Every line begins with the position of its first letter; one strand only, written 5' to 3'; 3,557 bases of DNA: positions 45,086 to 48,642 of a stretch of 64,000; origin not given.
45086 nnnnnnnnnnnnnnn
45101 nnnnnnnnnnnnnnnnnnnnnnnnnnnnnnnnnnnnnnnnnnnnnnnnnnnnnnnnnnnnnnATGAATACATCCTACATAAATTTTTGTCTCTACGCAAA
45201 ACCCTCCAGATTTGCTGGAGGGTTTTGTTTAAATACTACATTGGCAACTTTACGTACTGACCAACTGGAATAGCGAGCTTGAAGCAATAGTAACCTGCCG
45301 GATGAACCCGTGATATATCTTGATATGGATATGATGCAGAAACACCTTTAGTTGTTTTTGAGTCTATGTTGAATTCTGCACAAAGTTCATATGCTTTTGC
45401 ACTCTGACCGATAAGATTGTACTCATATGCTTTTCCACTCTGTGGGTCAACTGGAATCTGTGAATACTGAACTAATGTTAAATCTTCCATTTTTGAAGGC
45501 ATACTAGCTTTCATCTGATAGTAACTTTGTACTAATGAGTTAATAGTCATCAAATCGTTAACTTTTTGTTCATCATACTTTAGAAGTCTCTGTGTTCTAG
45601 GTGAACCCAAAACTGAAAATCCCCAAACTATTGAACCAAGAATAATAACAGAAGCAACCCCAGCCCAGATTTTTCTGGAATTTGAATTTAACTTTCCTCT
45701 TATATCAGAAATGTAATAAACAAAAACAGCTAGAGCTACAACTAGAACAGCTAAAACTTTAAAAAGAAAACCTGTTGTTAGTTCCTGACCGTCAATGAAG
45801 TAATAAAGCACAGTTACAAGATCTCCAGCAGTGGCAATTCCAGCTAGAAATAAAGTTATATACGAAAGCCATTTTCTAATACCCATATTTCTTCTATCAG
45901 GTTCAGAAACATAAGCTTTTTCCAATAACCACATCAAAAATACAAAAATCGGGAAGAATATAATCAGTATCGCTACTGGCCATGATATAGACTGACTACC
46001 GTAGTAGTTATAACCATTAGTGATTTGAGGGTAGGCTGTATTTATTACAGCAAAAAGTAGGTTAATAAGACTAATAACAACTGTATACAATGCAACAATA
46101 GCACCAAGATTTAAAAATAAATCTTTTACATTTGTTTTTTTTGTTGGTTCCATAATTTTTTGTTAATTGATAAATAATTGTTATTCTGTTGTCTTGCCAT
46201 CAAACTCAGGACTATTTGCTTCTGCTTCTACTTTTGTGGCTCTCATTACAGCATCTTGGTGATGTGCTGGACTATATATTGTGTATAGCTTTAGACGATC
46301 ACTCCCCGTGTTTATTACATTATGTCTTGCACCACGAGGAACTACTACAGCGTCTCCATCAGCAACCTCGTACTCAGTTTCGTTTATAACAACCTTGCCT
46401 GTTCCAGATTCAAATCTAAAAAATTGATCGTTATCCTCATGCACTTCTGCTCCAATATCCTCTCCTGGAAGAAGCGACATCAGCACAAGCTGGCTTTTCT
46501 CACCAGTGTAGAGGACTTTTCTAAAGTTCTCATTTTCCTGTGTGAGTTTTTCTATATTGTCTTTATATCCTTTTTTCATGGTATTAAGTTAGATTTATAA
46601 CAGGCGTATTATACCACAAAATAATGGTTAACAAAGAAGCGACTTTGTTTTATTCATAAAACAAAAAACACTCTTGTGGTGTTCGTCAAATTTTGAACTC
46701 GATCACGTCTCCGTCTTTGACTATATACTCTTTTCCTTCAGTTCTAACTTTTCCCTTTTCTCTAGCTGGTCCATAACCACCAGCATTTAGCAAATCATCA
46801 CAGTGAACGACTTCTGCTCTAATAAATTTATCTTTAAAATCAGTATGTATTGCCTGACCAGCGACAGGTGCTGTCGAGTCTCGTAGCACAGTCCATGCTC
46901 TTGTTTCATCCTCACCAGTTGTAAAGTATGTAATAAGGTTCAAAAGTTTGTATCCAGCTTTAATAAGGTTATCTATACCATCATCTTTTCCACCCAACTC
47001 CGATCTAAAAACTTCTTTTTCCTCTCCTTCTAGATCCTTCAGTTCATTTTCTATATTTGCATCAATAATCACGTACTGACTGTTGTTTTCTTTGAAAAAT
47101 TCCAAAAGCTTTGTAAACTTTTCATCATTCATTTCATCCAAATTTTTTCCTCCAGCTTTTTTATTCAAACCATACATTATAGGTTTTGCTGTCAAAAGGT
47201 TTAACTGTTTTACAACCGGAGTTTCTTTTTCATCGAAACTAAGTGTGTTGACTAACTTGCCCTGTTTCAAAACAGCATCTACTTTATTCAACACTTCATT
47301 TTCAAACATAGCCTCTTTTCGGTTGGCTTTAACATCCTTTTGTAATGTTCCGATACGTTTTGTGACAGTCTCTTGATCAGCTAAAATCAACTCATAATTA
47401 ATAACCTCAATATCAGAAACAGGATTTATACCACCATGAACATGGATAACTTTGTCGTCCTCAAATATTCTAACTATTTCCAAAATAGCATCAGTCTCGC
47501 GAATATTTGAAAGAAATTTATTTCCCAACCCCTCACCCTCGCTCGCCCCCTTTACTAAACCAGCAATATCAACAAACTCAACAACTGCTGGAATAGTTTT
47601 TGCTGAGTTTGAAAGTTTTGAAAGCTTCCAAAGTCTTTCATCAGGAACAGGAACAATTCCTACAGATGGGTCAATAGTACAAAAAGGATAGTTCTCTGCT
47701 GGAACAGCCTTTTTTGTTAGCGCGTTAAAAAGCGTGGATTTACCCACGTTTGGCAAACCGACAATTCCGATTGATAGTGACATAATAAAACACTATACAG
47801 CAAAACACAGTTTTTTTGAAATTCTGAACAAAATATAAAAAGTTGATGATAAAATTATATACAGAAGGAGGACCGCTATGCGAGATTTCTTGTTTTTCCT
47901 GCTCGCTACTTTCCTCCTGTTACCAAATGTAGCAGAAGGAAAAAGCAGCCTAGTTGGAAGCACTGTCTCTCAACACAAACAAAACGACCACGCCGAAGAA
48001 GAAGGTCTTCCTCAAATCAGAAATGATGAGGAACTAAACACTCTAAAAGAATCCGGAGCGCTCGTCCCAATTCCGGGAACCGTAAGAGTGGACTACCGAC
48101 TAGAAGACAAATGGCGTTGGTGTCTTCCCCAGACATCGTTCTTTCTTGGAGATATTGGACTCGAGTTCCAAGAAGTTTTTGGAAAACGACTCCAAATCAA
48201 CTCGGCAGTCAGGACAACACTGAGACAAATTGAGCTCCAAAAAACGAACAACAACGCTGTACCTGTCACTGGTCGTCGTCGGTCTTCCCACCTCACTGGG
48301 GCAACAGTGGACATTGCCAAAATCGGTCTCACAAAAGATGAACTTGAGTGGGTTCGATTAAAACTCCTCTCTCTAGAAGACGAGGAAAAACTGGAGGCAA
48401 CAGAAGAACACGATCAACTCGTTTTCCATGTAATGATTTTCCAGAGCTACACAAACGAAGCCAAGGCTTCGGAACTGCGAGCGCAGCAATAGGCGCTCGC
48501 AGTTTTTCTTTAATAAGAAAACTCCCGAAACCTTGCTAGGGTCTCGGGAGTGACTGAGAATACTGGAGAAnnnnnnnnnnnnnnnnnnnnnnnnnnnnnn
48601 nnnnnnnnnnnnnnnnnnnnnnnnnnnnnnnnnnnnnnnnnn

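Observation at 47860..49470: Convergent foreign gene pair: secreted M15/LAS zinc peptidase and a coiled-coil protein, separated by back-to-back terminators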

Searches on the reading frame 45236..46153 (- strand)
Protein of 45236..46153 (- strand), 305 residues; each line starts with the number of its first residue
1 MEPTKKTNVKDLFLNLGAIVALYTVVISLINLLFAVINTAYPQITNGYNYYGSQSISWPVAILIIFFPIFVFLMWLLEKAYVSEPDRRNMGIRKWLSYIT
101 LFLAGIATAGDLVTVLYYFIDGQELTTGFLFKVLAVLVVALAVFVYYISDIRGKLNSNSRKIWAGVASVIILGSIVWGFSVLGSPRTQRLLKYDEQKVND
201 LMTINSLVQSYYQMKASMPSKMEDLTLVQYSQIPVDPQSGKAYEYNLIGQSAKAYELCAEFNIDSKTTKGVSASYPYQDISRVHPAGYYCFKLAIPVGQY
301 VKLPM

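Call 4: search_protein_families(library=pfam, proteins=[window:45236-46153:-], max_evalue=1)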
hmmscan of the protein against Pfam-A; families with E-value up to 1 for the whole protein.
window:45236-46153:- (305 aa): 6 families
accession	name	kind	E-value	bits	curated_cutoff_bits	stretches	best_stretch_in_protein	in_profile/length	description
PF18920.5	DUF5671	-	5.1e-22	78.6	28.4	1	12-144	2-129/132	Domain of unknown function (DUF5671)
PF11190.13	DUF2976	-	0.012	16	28.2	2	108-179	11-76/87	Protein of unknown function (DUF2976)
PF08592.16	Anthrone_oxy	-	0.054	14.1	27.3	1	135-207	15-85/106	Anthrone oxygenase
PF06532.16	NrsF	-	0.078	13.2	26.8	0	101-190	21-110/204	Negative regulator of sigma F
PF00122.25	E1-E2_ATPase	-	0.1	12.5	28.1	1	82-141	101-159/181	E1-E2 ATPase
PF25471.1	TM_PetC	-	0.43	10.8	37.1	1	89-121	6-38/48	Iron-sulfur subunit PetC transmembrane anchor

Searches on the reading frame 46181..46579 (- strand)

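Call 4: search_protein_families(library=pfam, proteins=[window:46181-46579:-], max_evalue=1)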
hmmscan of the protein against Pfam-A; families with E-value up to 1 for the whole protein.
window:46181-46579:- (132 aa): 7 families
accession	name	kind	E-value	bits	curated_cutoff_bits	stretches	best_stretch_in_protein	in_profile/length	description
PF07883.17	Cupin_2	-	2.1e-17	63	27.2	1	33-102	2-70/70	Cupin domain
PF02311.25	AraC_binding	-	2.3e-05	24.6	21.1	1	56-113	29-86/135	AraC-like ligand binding domain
PF01050.24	MannoseP_isomer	-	9.1e-05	23.1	23.6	1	22-104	21-103/116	Mannose-6-phosphate isomerase C-terminal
PF11699.14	CENP-C_C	-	0.0027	18.4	29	1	52-99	35-82/85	Mif2/CENP-C like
PF00190.28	Cupin_1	-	0.011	15.7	22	1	68-109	82-121/151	Cupin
PF05899.18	Cupin_3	-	0.015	15.4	23.5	1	48-85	23-61/74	EutQ-like cupin domain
PF12852.13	Cupin_6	-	0.21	11.8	26.7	1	53-90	37-76/183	Cupin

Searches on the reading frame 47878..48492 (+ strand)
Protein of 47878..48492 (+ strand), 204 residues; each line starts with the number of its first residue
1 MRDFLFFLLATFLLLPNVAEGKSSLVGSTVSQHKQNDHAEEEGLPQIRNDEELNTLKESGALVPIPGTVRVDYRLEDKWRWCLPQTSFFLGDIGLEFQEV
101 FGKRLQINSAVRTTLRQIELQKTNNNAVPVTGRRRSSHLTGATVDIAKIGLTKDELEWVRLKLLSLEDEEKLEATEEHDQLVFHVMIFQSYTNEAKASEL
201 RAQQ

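Call 4: search_protein_families(library=pfam, proteins=[window:47878-48492:+], max_evalue=1)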
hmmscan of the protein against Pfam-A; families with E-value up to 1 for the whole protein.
window:47878-48492:+ (204 aa): 2 families
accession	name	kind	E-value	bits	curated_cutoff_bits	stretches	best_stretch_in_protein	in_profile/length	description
PF18979.5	DUF5715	-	2.9e-19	69.8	26.8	1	32-187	3-170/171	Family of unknown function (DUF5715)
PF08291.16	Peptidase_M15_3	-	0.015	15.8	23.2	1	97-157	35-85/108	Peptidase M15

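Call 6: search_protein_families(library=ncbifam, proteins=[window:47878-48492:+], max_evalue=1)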
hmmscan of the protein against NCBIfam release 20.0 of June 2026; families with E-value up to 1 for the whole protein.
window:47878-48492:+ (204 aa): 0 families

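Call 7: search_protein_families(library=phrogs, proteins=[window:47878-48492:+], max_evalue=1)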
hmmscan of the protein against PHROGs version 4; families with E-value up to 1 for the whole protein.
window:47878-48492:+ (204 aa): 1 family
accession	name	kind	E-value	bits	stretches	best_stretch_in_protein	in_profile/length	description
phrog_894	-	lysis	0.053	13.5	1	99-160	83-136/389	endolysin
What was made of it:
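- On Phage endolysin (gene 1): PHROG endolysin E = 0.053 (call 7).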

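Call 9: find_homologous_proteins(query=window:47878-48492:+)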
Query window:47878-48492:+ (204 aa): 26 proteins with E <= 0.001 among 255 candidates.
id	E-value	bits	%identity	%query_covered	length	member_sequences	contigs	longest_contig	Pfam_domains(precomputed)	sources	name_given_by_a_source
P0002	5.0e-129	446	100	100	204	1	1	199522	PF18979.6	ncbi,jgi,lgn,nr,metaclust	ncbi:MAG: hypothetical protein AB201_01675 [Parcubacteria bacterium C7867-006]|nr:MAG: hypothetical 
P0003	6.8e-101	354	82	92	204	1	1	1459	PF18979.6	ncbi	-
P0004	3.3e-86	306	69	100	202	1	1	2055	PF18979.6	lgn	-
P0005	3.9e-84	299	71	98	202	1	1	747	PF18979.6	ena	-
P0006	5.2e-76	273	65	94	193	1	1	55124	PF18979.6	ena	-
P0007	7.3e-70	253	59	100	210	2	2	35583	PF18979.6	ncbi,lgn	-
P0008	8.8e-68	246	62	91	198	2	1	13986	PF18979.6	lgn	-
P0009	7.2e-57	210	54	95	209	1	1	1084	PF18979.6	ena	-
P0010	8.5e-54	200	55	97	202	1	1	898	PF18979.6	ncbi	-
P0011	4.2e-46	175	51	96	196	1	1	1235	PF18979.6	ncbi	-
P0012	4.9e-42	162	50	85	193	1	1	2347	PF18979.6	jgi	jgi:hypothetical protein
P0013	3.1e-41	159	50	90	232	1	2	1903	PF18979.6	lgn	-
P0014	1.6e-39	154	44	94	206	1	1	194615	PF18979.6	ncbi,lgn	-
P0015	5.6e-39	152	46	94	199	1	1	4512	PF18979.6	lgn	-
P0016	1.4e-38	151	49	85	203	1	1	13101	PF18979.6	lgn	-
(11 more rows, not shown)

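Call 12: find_encoding_contigs(protein=P0006, flank=6000, max_places=2)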
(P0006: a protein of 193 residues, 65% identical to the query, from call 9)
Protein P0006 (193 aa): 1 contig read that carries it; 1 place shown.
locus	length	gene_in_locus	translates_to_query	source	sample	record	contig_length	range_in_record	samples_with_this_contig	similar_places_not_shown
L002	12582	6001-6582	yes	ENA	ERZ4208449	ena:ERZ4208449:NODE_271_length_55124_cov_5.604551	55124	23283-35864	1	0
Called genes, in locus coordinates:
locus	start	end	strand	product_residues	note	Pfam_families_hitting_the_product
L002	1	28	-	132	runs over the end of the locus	PF07883:Cupin_2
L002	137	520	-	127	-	-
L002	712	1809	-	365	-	PF01926:MMR_HSR1, PF02421:FeoB_N (weak), PF06071:YchF-GTPase_C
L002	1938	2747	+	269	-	-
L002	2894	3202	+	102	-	PF18908:DUF5663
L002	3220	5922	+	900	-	-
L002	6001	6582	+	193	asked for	PF18979:DUF5715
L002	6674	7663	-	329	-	PF00535:Glycos_transf_2, PF10111:Glyco_tranf_2_2, PF13641:Glyco_tranf_2_3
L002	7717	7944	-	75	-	-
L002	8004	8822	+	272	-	PF02618:YceG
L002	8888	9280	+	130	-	-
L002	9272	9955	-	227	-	PF13623:SurA_N_2, PF13624:SurA_N_3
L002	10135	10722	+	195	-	-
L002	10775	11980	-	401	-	PF00817:IMS, PF11799:IMS_C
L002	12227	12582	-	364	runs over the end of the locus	-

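Call 13: find_encoding_contigs(protein=P0007, flank=6000, max_places=2)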
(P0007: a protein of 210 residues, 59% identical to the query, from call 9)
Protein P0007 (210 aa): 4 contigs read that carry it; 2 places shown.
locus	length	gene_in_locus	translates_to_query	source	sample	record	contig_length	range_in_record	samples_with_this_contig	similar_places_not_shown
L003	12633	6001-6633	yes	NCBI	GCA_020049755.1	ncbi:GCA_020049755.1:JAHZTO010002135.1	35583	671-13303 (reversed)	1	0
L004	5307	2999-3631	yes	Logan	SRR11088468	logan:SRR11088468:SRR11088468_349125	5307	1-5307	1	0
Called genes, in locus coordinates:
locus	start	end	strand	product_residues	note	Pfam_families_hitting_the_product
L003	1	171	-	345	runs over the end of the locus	PF04545:Sigma70_r4, PF05066:HARE-HTH (faint)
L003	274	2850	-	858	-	PF00133:tRNA-synt_1, PF09334:tRNA-synt_1g, PF13603:tRNA-synt_1_2, PF00133:tRNA-synt_1, PF08264:Anticodon_1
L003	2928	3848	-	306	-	PF18920:DUF5671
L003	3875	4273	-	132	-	PF07883:Cupin_2, PF02311:AraC_binding (faint)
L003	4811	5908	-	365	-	PF01926:MMR_HSR1, PF02421:FeoB_N (weak), PF06071:YchF-GTPase_C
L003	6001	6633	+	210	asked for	PF18979:DUF5715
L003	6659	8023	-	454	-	-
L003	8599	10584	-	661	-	-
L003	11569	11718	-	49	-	PF02416:TatA_B_E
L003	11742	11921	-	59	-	PF02416:TatA_B_E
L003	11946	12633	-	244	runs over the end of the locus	PF00902:TatC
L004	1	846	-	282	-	?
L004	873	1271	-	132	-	PF07883:Cupin_2, PF02311:AraC_binding (faint)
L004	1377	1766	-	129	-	PF13560:HTH_31 (weak), PF01381:HTH_3 (weak)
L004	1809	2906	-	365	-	PF01926:MMR_HSR1, PF02421:FeoB_N (weak), PF06071:YchF-GTPase_C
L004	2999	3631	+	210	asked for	PF18979:DUF5715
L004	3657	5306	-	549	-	?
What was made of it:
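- On Recently acquired genomic island (both genes): Not met for gene 1, which is present beside ychF in L002, L003 and L004 (calls 12, 13).
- It is syntenic beside ychF in L002, L003 and L004 (calls 12, 13). Gene 1 is syntenic in relatives from other samples (calls 12, 13).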

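Call 14: find_encoding_contigs(protein=P0014, flank=6000, max_places=2)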
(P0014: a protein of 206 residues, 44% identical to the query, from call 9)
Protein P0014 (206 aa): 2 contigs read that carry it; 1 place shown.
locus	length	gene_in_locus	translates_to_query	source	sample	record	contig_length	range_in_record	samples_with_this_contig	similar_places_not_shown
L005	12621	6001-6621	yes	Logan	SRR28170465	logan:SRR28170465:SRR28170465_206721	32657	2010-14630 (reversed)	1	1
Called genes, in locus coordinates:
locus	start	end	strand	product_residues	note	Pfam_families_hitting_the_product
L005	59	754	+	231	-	-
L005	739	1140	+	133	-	-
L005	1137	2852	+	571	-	-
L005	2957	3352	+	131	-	PF03073:TspO_MBR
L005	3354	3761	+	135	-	PF09945:DUF2177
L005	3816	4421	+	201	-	PF01300:Sua5_yciO_yrdC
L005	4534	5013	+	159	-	-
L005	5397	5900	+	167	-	-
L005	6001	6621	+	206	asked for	PF18979:DUF5715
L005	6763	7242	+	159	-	-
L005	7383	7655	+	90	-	-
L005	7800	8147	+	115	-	-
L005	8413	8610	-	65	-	-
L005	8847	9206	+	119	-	-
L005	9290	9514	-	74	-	-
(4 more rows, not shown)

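Call 32: search_solved_structures(query=A3, max_evalue=10, show_alignments=3)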
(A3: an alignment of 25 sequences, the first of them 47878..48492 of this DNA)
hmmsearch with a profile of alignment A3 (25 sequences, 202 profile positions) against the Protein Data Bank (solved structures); distinct sequences matched with E-value up to 10: 1.
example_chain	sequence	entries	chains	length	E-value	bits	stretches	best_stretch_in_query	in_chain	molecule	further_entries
8q84_K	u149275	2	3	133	0.26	13.7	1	15-73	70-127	DASH complex subunit DAD2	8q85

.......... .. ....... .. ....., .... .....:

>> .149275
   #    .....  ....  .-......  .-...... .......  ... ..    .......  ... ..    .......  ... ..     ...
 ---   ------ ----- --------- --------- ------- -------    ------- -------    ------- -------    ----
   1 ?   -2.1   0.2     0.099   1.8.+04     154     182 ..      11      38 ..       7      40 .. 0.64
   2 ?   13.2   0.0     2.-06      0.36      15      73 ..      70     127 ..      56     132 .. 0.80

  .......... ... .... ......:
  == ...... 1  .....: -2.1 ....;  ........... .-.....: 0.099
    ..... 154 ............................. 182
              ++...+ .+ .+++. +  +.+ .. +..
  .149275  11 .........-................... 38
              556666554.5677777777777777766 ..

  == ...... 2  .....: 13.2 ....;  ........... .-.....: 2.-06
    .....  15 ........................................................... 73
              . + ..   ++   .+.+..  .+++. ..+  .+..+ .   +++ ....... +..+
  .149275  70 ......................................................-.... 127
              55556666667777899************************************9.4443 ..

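Call 67: search_protein_families(library=pfam, alignment_id=A3, max_evalue=1)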
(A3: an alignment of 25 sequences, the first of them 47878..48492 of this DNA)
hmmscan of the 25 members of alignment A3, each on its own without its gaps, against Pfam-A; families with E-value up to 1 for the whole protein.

A. member 1, window:47878-48492:+ (204 aa): 2 families
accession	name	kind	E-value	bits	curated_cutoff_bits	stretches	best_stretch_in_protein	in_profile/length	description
PF18979.5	DUF5715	-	2.9e-19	69.8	26.8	1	32-187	3-170/171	Family of unknown function (DUF5715)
PF08291.16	Peptidase_M15_3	-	0.015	15.8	23.2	1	97-157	35-85/108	Peptidase M15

B. families by the number of members that match (of 25 scanned): 16 families
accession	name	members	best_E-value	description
PF18979.5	DUF5715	25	4.5e-27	Family of unknown function (DUF5715)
PF02557.22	VanY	21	6.1e-05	D-alanyl-D-alanine carboxypeptidase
PF08291.16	Peptidase_M15_3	20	0.00025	Peptidase M15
PF24764.1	rva_4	2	0.059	Integrase core domain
PF04809.18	HupH_C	1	0.019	HupH hydrogenase expression protein, C-terminal conserved region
PF10007.15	DUF2250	1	0.06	Uncharacterized protein conserved in archaea (DUF2250)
PF07728.20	AAA_5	1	0.11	AAA domain (dynein-related subfamily)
PF21709.3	ABC_C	1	0.14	Emaravirus ABC_C protein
PF06904.17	Extensin-like_C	1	0.16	Extensin-like protein C-terminus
PF08266.18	Cadherin_2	1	0.17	Cadherin-like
PF13628.12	DUF4142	1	0.2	Domain of unknown function (DUF4142)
PF08709.17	Ins145_P3_rec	1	0.2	Inositol 1,4,5-trisphosphate/ryanodine receptor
PF13539.11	Peptidase_M15_4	1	0.21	D-alanyl-D-alanine carboxypeptidase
PF03754.18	At2g31720-like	1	0.21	B3 domain-containing protein At2g31720-like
PF21239.2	RLMM_N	1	0.21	Ribosomal RNA large subunit methyltransferase M, N-terminal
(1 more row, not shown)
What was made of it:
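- On LAS / M15 zinc peptidase (gene 1): Across the family the best E is 6.1e-5 for VanY (21 of 25 members) and 2.5e-4 for M15_3 (20 of 25); these are weak hits (call 67).
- Closest known: LAS / MEROPS M15 zinc peptidases. Same: Weak hits to VanY and Peptidase_M15_3 recur across the family (call 67).
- All 25 relatives hit DUF5715, 21 hit VanY and 20 hit Peptidase_M15_3 below threshold (call 67).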

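Call 69: find_related_loci(query=A3, collection=viral_contigs, flank=6000)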
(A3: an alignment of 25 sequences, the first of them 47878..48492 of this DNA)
Query A3 (204 aa) in viral_contigs; peptide patterns used: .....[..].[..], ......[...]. (x = any residue, [..] = any of these).
42 stretches matched a pattern, but none encodes a relative of the query by tblastn (E <= 1e-3).
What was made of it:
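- On Phage endolysin (gene 1): No relative was confirmed in IMG/VR (call 69).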

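Call 71: search_dna_similar(query=window:47878-48492:+, collection=phages, mode=protein, max_evalue=0.001)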
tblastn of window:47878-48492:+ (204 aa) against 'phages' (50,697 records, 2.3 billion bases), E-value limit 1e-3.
No match.
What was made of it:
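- On Phage endolysin (gene 1): No tblastn match in 50,697 phage records (call 71).
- No phage homologue of gene 1 was found (calls 69, 71).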

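Call 98: find_related_loci(query=A3, collection=metagenome_contigs, flank=5000)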
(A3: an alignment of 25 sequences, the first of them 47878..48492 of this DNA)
Query A3 (204 aa) in metagenome_contigs; peptide patterns used: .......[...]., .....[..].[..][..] (x = any residue, [..] = any of these).
246 stretches matched a pattern; 147 encode a relative of the query (tblastn E <= 1e-3); the best 80 are kept; 80 distinct loci.
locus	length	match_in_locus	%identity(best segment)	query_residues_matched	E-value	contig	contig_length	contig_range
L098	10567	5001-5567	49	4-191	8e-54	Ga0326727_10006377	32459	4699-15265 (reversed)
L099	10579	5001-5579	50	5-196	9e-54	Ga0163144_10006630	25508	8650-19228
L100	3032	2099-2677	42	1-191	3e-49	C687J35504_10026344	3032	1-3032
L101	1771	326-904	42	1-191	3e-50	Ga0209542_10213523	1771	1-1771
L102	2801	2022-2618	44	5-193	4e-48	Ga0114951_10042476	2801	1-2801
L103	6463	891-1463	44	1-191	8e-48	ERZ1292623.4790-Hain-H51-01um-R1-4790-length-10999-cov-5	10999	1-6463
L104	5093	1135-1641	50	25-191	4e-46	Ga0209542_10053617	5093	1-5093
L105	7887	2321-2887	44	6-191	9e-45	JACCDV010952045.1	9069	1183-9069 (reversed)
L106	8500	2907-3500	44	4-195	2e-44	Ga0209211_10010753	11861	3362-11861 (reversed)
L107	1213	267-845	45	1-191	1e-45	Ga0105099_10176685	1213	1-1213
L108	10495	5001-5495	49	34-198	2e-43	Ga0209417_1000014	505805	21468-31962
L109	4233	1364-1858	49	34-198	2e-43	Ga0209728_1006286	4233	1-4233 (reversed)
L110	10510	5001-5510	45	24-191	6e-43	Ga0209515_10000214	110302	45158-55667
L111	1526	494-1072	42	1-188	1e-43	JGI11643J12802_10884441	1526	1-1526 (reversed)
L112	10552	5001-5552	45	5-188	2e-42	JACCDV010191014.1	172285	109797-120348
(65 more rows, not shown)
